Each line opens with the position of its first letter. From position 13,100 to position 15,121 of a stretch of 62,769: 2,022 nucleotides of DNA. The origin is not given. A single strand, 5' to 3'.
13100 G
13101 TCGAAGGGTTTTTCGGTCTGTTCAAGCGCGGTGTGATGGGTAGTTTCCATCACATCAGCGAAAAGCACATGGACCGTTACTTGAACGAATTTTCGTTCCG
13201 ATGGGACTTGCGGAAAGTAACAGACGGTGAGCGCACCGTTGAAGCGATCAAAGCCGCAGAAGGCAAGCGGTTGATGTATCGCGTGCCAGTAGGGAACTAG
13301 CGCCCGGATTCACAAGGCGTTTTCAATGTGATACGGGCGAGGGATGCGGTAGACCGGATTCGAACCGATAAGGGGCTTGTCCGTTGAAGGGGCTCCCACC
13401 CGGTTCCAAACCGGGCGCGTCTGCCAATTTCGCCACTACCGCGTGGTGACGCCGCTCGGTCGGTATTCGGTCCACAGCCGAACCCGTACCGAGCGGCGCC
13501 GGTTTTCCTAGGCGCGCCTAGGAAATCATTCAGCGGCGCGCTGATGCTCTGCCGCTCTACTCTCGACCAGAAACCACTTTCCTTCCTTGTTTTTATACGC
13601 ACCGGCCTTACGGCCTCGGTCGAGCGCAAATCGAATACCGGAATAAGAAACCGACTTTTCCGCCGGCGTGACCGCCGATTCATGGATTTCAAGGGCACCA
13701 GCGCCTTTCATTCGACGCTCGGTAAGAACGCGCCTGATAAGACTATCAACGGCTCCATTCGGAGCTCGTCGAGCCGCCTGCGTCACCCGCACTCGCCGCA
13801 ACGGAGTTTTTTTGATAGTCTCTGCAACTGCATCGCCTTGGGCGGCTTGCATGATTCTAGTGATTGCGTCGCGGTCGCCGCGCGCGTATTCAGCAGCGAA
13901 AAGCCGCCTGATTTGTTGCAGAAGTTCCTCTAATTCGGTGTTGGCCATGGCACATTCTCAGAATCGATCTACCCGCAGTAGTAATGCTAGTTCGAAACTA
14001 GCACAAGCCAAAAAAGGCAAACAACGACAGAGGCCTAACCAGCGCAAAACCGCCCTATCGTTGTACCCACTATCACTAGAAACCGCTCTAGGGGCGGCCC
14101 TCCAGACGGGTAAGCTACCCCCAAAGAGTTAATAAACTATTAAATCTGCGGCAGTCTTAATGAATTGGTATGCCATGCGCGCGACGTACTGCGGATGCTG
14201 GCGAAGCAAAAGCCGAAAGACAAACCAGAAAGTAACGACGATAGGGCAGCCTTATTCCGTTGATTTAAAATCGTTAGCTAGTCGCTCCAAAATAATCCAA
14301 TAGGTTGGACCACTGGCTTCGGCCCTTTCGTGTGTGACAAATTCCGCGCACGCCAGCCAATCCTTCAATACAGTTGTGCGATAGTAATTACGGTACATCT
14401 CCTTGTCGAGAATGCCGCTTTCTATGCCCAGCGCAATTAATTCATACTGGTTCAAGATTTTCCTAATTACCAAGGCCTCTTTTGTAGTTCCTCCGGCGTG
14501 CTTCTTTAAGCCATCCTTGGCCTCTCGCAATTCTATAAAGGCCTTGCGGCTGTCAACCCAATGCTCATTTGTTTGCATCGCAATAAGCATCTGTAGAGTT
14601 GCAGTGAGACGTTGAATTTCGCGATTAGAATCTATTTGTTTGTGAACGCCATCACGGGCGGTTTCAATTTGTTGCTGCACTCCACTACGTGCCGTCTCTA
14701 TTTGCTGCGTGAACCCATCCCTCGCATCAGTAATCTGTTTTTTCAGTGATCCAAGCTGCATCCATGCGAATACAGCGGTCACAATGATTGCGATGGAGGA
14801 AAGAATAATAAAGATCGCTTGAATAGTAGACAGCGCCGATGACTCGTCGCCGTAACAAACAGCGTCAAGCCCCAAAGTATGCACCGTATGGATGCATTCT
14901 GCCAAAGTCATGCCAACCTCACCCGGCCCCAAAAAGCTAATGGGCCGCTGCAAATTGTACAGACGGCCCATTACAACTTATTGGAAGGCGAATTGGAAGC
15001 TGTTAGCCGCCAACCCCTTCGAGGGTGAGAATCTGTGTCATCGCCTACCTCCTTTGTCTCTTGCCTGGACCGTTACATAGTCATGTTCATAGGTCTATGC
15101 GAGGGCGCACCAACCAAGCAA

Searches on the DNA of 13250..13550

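Call 33: search_rna_families(source=window, start=13250, end=13550, threshold=gathering, show_alignments=1)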
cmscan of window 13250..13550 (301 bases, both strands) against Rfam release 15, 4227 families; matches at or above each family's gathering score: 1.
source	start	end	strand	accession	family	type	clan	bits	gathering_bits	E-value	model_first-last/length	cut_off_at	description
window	13345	13442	-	RF00005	tRNA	Gene; tRNA;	CL00001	52.7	29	8.6e-11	1-71/71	no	tRNA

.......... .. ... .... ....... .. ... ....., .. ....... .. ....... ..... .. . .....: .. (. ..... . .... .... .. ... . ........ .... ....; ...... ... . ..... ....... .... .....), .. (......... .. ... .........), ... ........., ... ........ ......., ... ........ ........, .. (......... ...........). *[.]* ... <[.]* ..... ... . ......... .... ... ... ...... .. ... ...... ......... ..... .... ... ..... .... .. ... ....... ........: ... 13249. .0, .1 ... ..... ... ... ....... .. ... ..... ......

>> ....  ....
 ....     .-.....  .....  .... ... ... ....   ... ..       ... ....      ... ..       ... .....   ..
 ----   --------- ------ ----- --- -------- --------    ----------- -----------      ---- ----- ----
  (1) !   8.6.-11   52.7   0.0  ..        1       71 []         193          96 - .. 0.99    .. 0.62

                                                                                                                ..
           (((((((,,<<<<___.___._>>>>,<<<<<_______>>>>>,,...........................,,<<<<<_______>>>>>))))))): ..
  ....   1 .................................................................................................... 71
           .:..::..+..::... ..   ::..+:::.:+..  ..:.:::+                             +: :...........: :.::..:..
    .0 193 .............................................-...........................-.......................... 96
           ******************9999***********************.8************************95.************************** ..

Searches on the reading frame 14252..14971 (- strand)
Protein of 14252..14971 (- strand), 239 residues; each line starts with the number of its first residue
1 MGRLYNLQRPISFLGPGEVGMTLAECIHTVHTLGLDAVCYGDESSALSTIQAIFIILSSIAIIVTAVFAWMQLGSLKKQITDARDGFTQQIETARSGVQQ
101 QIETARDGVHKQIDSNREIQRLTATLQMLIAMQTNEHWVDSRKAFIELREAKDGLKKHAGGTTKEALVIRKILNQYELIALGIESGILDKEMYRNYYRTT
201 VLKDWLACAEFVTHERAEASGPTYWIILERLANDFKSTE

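Call 91: search_protein_families(library=phrogs, proteins=[window:14252-14971:-], max_evalue=0.00001)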
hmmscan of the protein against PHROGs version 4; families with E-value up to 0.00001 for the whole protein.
window:14252-14971:- (239 aa): 1 family
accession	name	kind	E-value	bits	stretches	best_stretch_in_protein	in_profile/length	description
phrog_2284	-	unknown function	1.2e-16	62.1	1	111-237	30-163/169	-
